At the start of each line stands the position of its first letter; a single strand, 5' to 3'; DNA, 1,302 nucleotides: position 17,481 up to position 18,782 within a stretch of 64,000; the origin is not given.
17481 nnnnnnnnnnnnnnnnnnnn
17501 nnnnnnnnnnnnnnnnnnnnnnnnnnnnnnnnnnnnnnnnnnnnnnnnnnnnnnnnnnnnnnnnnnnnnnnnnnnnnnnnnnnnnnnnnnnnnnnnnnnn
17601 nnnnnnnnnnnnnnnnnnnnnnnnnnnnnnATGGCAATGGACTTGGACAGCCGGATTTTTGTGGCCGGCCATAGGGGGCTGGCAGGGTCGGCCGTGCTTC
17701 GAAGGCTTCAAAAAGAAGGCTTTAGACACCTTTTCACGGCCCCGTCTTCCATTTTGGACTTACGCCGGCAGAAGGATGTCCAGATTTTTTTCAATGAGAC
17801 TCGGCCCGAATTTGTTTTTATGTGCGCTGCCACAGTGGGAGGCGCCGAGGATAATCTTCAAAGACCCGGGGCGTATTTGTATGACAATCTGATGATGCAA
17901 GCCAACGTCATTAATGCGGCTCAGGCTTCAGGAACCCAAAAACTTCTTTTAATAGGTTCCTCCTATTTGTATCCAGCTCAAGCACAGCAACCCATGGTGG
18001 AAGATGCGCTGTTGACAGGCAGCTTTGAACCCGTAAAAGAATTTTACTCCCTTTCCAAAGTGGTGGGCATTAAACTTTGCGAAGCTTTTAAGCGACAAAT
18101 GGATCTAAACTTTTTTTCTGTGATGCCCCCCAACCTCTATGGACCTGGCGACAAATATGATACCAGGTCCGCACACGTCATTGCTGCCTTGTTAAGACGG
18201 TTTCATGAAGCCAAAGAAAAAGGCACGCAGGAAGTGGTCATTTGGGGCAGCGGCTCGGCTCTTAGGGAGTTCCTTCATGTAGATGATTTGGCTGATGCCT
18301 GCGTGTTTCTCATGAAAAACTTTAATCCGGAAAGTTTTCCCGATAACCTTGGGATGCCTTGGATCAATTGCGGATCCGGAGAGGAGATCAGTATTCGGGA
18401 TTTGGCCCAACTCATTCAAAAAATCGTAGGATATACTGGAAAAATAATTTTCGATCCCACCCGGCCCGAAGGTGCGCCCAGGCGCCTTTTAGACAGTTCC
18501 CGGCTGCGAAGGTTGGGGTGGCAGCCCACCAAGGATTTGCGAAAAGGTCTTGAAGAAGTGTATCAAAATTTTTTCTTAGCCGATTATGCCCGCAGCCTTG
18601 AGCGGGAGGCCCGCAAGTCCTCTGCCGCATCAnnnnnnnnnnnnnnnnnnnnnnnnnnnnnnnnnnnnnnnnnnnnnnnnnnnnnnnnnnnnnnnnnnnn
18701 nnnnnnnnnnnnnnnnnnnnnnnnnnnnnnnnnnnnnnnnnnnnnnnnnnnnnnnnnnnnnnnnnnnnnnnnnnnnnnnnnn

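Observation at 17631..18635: Tandem Fcl paralog lacking the catalytic cysteine (Cys to Tyr in the GSSxxYP motif)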

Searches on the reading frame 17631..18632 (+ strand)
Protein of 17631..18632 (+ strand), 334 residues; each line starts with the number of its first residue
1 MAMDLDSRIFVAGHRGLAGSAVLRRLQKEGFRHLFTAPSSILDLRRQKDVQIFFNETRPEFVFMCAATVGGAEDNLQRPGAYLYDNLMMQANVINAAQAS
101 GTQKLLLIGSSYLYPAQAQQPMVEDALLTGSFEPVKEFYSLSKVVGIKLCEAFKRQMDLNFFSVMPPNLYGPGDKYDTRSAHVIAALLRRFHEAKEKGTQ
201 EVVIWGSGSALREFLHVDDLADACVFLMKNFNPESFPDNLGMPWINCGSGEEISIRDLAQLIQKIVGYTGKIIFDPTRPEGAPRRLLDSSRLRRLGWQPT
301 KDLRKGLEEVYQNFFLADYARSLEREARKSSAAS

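Call 5: search_solved_structures(query=window:17631-18632:+, max_evalue=0.00001, show_alignments=3)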
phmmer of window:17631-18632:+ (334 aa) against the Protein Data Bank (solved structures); distinct sequences matched with E-value up to 0.00001: 56.
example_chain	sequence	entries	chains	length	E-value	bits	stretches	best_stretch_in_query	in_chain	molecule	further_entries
8du0_A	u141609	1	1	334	1.9e-95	322.8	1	7-315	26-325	GDP-L-fucose synthase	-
7ll6_A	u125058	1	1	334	2.6e-95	322.4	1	7-315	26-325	GDP-L-fucose synthase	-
1bws_A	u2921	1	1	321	4.5e-88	298.6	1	7-316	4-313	PROTEIN (GDP-4-KETO-6-DEOXY-D-MANNOSE EPIMERASE/REDUCTASE)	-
1bsv_A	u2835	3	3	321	1.6e-87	296.8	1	7-316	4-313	PROTEIN (GDP-FUCOSE SYNTHETASE) | GDP-FUCOSE SYNTHETASE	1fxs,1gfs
1e6u_A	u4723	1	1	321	2.9e-87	296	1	7-316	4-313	GDP-FUCOSE SYNTHETASE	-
1e7q_A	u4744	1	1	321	4.1e-87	295.5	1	7-316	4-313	GDP-FUCOSE SYNTHETASE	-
1e7s_A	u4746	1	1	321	4.2e-87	295.4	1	7-316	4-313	GDP-FUCOSE SYNTHETASE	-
1e7r_A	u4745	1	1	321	2.9e-86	292.7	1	7-316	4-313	GDP-FUCOSE SYNTHETASE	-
7anh_A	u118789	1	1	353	6.9e-72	245.4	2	3-195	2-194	GDP-L-fucose synthase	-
8ewu_A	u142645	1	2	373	1.2e-69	238.1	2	3-195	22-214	GDP-L-fucose synthase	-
7cxt_A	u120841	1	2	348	7.4e-65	222.3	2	3-196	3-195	GDP-L-fucose synthase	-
7anc_A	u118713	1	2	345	9.1e-65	222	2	3-196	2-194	GDP-L-fucose synthase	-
7m13_A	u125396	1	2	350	9.3e-65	222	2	3-195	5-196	GDP-L-fucose synthase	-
6aqy_A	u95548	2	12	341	7.8e-30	107.3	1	5-319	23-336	gdp-l-fucose synthetase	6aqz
4b8w_A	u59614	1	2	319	3.8e-29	105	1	7-294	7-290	GDP-L-FUCOSE SYNTHASE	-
6x3b_A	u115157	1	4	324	9e-09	38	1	72-311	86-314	GDP-6-deoxy-D-mannose reductase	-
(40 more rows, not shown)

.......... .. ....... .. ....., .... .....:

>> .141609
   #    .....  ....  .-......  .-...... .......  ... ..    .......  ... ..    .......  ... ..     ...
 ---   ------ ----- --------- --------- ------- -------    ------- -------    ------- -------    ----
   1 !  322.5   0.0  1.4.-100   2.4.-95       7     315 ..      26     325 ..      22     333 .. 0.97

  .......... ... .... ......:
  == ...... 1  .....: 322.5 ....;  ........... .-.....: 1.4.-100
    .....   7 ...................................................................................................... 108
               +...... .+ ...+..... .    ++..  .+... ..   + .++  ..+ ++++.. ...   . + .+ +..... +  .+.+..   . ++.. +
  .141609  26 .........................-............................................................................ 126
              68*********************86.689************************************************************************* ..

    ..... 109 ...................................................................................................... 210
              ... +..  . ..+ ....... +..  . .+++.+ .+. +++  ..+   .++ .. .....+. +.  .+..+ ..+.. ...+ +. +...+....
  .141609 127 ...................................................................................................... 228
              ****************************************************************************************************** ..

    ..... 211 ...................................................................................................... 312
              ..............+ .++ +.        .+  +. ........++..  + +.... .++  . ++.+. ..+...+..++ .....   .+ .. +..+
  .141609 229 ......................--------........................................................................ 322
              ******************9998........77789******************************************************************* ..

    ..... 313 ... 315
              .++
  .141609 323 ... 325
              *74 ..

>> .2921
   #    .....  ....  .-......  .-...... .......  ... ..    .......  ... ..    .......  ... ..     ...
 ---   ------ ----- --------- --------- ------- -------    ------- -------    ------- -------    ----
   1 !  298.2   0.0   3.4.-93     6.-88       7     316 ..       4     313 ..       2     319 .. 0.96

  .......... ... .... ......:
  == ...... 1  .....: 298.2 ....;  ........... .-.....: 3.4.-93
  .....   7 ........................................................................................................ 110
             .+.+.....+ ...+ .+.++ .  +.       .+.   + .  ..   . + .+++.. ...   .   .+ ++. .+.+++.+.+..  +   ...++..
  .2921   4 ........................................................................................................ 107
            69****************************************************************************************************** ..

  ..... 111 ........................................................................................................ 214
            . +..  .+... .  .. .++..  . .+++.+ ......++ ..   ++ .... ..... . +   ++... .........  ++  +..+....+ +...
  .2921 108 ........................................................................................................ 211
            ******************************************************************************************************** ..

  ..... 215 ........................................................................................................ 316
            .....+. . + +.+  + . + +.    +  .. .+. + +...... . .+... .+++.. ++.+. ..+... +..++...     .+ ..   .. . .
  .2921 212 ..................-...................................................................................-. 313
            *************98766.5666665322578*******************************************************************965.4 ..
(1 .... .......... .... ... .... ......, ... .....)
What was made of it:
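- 17631..18635 (+): fclY: a 334-aa GFS/Fcl paralog with a Tyr/His dyad in place of Cys/His. This is the finding. PDB phmmer hit to GFS, E 1e-95 to 1e-87 (call 5).
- On Rmd / Tld GDP-6-deoxyhexose reductases: Rmd 6x3b matches at E 9e-9 and 38 bits, far below GFS (call 5).
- Checked: That places Ser110=Ser107, Tyr112=Cys109, Tyr139=Tyr136, Lys143=Lys140 and His182=His179 (call 5).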

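Call 6: find_homologous_proteins(query=window:17631-18632:+, max_evalue=1e-20)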
Query window:17631-18632:+ (334 aa): 8000 proteins with E <= 1e-20 among 8000 candidates; the best 120 are listed.
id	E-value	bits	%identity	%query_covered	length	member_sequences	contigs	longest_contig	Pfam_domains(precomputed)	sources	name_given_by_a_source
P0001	8.5e-222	753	100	100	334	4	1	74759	PF04321.24,PF16363.12,PF01370.28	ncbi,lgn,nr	ncbi:MAG: GDP-L-fucose synthase [Flavobacteriales bacterium]|nr:GDP-L-fucose synthase [Flavobacteria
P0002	8.4e-131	454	63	97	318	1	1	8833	PF04321.24,PF16363.12,PF02719.22,PF01370.28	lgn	-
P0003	4.7e-129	448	64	97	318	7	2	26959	PF04321.24,PF16363.12,PF01370.28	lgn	-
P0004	3.2e-126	439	62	96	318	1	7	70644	PF04321.24,PF16363.12,PF01370.28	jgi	jgi:GDP-L-fucose synthase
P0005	6.8e-124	431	61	96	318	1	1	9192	PF04321.24,PF16363.12,PF01370.28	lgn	-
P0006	1.4e-122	427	59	95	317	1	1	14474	PF04321.24,PF16363.12,PF01370.28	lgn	-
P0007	4.4e-111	389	55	96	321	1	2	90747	PF04321.24,PF16363.12,PF02719.22,PF01370.28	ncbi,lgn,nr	ncbi:MAG: GDP-L-fucose synthase [Flavobacteriales bacterium]|nr:GDP-L-fucose synthase [Flavobacteria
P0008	8.3e-105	368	51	93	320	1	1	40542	PF04321.24,PF16363.12,PF02719.22,PF01370.28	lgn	-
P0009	2.7e-104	367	53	93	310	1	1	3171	PF04321.24,PF16363.12,PF01370.28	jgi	jgi:GDP-L-fucose synthase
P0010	3.7e-104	366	51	95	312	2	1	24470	PF04321.24,PF16363.12,PF01370.28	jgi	-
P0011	4.9e-104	366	54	94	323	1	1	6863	PF04321.24,PF16363.12,PF01370.28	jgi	jgi:GDP-L-fucose synthase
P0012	8.2e-104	365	53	94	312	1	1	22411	PF04321.24,PF16363.12,PF01370.28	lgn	-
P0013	9.3e-104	365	54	91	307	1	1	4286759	PF04321.24,PF16363.12,PF01370.28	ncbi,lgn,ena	-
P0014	1.0e-103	365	54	94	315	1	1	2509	PF04321.24,PF16363.12,PF02719.22,PF01370.28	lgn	-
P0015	1.1e-103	365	52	94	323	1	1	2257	PF04321.24,PF16363.12,PF01370.28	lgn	-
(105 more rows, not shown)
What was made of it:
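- Checked: It is identical to a public MAG protein annotated 'GDP-L-fucose synthase [Flavobacteriales bacterium]' (P0001, call 6).
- Public annotation calls it GDP-L-fucose synthase (call 6).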

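Call 7: search_protein_families(library=ncbifam, proteins=[window:17631-18632:+], max_evalue=0.00001)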
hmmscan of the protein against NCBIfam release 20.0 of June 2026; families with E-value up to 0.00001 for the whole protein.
window:17631-18632:+ (334 aa): 7 families
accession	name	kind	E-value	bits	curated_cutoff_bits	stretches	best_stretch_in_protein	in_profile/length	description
NF047922.1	GDPFucSynFcl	equivalog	1.1e-121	406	500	1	7-315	3-302/308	GDP-L-fucose synthase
TIGR01179.1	galE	equivalog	2.8e-17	62.6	262.3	1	43-305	55-316/332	UDP-glucose 4-epimerase GalE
TIGR04180.1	EDH_00030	hypoth_equivalog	1.3e-14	54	475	1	60-299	72-294/297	NAD-dependent 4,6-dehydratase LegB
TIGR01181.1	dTDP_gluc_dehyt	equivalog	1.1e-12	47.7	365.1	1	43-312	58-309/321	dTDP-glucose 4,6-dehydratase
NF007956.0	PRK10675.1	subfamily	1.2e-07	31.2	394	0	208-306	227-321/338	UDP-glucose 4-epimerase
TIGR02197.1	heptose_epim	equivalog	1e-06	28.2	274.6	1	81-272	85-266/316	ADP-glyceromanno-heptose 6-epimerase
TIGR01214.1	rmlD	equivalog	2.6e-06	26.7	224.05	1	8-150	1-135/285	dTDP-4-dehydrorhamnose reductase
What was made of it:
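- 17631..18635 (+): NCBIfam NF047922 scores 406 bits against a cut-off of 500 (call 7).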

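Call 12: find_encoding_contigs(protein=P0004, flank=10000, max_places=3)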
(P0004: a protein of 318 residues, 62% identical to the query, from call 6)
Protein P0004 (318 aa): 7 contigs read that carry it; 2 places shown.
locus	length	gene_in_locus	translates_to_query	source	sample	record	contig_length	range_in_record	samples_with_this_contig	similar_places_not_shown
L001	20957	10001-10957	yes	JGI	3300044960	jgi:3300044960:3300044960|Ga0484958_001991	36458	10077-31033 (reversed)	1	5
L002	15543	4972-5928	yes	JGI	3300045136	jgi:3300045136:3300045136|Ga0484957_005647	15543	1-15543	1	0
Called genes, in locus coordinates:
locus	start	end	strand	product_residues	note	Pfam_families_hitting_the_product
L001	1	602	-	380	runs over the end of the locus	PF13173:AAA_14, PF13635:DUF4143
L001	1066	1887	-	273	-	-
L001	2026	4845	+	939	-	PF00675:Peptidase_M16, PF05193:Peptidase_M16_C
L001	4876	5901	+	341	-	PF02628:COX15-CtaA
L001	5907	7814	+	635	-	-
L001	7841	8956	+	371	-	PF01370:Epimerase, PF04321:RmlD_sub_bind (weak), PF16363:GDP_Man_Dehyd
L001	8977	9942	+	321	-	PF01370:Epimerase, PF04321:RmlD_sub_bind (weak), PF16363:GDP_Man_Dehyd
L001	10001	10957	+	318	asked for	PF01370:Epimerase, PF04321:RmlD_sub_bind, PF16363:GDP_Man_Dehyd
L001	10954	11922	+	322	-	PF00389:2-Hacid_dh, PF02826:2-Hacid_dh_C, PF03446:NAD_binding_2 (weak)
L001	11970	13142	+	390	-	PF01041:DegT_DnrJ_EryC1, PF00155:Aminotran_1_2, PF01212:Beta_elim_lyase (weak)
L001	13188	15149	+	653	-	PF13727:CoA_binding_3, PF00106:adh_short (weak), PF01073:3Beta_HSD, PF01370:Epimerase, PF02719:Polysacc_synt_2, PF04321:RmlD_sub_bind, PF08659:KR (weak), PF16363:GDP_Man_Dehyd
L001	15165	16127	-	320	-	PF00551:Formyl_trans_N, PF02911:Formyl_trans_C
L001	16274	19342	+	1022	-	PF00801:PKD (faint), PF18911:PKD_4, PF13585:CHU_C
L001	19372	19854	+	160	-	-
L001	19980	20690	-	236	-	PF00196:GerE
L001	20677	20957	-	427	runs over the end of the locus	PF00464:SHMT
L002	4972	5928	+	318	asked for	PF01370:Epimerase, PF04321:RmlD_sub_bind, PF16363:GDP_Man_Dehyd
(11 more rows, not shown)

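Call 13: find_encoding_contigs(protein=P0003, flank=10000, max_places=3)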
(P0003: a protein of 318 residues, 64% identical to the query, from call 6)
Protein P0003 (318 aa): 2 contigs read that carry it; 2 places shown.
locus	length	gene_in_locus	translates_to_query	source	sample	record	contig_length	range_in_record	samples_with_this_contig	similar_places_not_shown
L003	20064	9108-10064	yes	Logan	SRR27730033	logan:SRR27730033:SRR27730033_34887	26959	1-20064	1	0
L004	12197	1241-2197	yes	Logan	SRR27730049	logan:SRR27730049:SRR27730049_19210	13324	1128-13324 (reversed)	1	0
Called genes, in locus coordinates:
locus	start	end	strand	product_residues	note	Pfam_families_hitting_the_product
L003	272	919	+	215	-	-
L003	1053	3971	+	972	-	PF00675:Peptidase_M16, PF05193:Peptidase_M16_C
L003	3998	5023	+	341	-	PF02628:COX15-CtaA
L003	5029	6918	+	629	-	-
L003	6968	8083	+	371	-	PF01370:Epimerase, PF04321:RmlD_sub_bind (weak), PF16363:GDP_Man_Dehyd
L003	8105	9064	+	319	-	PF01370:Epimerase, PF02719:Polysacc_synt_2 (faint), PF04321:RmlD_sub_bind, PF16363:GDP_Man_Dehyd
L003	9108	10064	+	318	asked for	PF01370:Epimerase, PF04321:RmlD_sub_bind, PF16363:GDP_Man_Dehyd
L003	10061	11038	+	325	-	PF00389:2-Hacid_dh, PF02826:2-Hacid_dh_C, PF03446:NAD_binding_2 (weak)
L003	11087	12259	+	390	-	PF01041:DegT_DnrJ_EryC1, PF00155:Aminotran_1_2, PF01212:Beta_elim_lyase (weak)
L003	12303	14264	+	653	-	PF13727:CoA_binding_3, PF00106:adh_short (weak), PF01073:3Beta_HSD, PF01370:Epimerase, PF02719:Polysacc_synt_2, PF04321:RmlD_sub_bind, PF16363:GDP_Man_Dehyd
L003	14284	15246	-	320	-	PF00551:Formyl_trans_N, PF02911:Formyl_trans_C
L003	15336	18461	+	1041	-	PF00801:PKD (faint), PF18911:PKD_4 (weak), PF13585:CHU_C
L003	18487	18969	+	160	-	-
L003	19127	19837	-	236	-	PF00196:GerE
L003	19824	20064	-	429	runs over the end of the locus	PF00464:SHMT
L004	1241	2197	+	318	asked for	PF01370:Epimerase, PF04321:RmlD_sub_bind, PF16363:GDP_Man_Dehyd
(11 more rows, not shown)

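Call 14: find_encoding_contigs(protein=P0006, flank=10000, max_places=3)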
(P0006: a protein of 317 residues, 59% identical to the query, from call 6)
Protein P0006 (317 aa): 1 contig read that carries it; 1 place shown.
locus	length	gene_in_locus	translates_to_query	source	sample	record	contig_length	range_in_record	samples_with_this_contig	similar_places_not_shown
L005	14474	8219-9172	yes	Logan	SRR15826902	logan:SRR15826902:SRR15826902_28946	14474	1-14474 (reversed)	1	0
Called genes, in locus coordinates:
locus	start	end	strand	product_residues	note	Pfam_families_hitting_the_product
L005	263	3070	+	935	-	PF00675:Peptidase_M16, PF05193:Peptidase_M16_C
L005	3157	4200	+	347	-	PF02628:COX15-CtaA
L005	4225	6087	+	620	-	-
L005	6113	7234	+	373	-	PF01370:Epimerase, PF04321:RmlD_sub_bind (weak), PF16363:GDP_Man_Dehyd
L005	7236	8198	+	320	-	PF01370:Epimerase, PF16363:GDP_Man_Dehyd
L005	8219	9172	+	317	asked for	PF01370:Epimerase, PF04321:RmlD_sub_bind (weak), PF16363:GDP_Man_Dehyd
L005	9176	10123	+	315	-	PF00389:2-Hacid_dh, PF02826:2-Hacid_dh_C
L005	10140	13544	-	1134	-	PF13205:Big_5, PF00932:LTD, PF13860:FlgD_ig (faint), PF00932:LTD, PF13585:CHU_C (weak)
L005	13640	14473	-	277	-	?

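Call 17: search_protein_families(library=pfam, proteins=[window:17631-18632:+], max_evalue=0.01)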
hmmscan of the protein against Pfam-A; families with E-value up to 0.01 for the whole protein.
window:17631-18632:+ (334 aa): 3 families
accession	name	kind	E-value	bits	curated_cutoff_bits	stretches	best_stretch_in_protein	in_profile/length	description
PF01370.27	Epimerase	-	2.5e-53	181.4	20.9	1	9-231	1-228/240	NAD dependent epimerase/dehydratase family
PF16363.11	GDP_Man_Dehyd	-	6.8e-16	59.1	27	1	43-309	60-331/332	GDP-mannose 4,6 dehydratase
PF04321.23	RmlD_sub_bind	-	1.1e-07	31.7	27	1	8-146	2-132/287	RmlD substrate binding domain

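Call 34: search_protein_representatives(alignment_id=A2)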
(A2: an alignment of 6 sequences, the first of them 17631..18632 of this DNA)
Query: 6 sequences, 318 profile positions. Proteins with E-value up to 0.001 (for the whole library): 62049; up to 1e-10: 19899; up to 1e-30: 3504. The best 150 are listed.
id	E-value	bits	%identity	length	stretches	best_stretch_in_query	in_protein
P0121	3.4e-118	410.7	-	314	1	3-306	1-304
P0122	7.5e-113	393.1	-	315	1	3-309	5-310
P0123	1.8e-111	388.6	-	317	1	3-307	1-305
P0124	1.8e-110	385.3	-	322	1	7-303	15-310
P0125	4.9e-110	383.9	-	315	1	3-314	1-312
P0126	1.1e-109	382.7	-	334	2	3-199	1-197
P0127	6.2e-109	380.3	-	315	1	3-314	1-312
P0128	1.5e-108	379.0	-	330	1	3-305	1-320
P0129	1.6e-108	378.9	-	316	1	3-302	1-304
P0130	4.6e-108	377.4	-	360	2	3-195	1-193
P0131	1.7e-107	375.5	-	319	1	3-309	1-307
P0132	1.1e-106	372.8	-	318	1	3-307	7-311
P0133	4.3e-106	370.9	-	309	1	3-305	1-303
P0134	8.3e-106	370.0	-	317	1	7-309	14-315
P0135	2.1e-105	368.7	-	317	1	1-308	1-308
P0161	1.1e-97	343.4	-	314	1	3-309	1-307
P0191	9.5e-92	323.8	-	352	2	3-195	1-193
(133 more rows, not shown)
